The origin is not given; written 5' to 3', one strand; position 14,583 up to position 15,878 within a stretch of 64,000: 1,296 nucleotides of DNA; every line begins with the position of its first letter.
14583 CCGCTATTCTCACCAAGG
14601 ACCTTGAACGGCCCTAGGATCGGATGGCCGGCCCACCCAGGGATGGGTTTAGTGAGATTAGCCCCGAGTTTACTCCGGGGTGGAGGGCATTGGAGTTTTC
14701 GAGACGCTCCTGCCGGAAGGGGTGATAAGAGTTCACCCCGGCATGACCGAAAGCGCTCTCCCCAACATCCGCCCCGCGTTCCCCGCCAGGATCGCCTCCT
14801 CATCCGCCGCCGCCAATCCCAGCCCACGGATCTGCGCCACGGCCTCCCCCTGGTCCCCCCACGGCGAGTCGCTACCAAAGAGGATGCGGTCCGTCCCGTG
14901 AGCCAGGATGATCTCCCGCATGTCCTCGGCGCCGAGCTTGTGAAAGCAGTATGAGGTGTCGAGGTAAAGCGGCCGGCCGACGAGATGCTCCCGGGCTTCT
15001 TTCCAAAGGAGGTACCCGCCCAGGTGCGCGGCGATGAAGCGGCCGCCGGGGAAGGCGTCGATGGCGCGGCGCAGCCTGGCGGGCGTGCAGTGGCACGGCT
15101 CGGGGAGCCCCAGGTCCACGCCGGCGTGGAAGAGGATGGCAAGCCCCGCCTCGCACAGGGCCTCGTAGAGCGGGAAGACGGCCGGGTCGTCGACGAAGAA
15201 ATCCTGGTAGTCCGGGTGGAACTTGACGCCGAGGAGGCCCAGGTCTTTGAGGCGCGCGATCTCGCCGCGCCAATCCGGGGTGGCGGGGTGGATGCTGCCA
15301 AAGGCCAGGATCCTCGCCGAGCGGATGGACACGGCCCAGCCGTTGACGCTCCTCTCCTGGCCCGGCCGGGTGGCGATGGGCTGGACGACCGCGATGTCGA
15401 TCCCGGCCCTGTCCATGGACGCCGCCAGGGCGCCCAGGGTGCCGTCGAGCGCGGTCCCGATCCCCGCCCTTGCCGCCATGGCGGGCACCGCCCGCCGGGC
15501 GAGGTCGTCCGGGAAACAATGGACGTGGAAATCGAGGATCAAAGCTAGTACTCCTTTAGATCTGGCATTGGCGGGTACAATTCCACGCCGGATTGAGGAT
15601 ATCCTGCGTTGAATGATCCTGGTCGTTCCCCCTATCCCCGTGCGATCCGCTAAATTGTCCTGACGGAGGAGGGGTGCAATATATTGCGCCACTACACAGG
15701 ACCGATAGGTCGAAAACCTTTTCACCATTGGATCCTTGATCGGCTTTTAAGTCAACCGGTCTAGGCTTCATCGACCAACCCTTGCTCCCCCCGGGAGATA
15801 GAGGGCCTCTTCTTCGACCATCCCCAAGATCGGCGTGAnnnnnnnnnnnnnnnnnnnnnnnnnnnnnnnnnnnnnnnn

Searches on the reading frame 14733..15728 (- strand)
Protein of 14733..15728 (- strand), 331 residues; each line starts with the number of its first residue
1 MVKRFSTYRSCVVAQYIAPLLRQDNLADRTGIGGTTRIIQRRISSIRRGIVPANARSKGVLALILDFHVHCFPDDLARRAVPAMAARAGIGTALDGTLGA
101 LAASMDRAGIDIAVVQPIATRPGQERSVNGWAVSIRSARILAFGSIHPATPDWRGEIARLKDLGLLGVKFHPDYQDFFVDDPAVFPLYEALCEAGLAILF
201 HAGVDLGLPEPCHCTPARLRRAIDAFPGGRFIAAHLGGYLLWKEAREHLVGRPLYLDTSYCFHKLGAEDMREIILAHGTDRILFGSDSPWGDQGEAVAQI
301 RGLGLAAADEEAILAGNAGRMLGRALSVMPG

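Call 121: search_protein_families(library=pfam, proteins=[window:14733-15728:-], max_evalue=0.00001)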
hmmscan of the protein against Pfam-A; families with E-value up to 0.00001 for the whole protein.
window:14733-15728:- (331 aa): 1 family
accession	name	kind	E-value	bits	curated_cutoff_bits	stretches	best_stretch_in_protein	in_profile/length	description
PF04909.20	Amidohydro_2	-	4.8e-25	89.3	26.4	1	66-324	2-289/289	Amidohydrolase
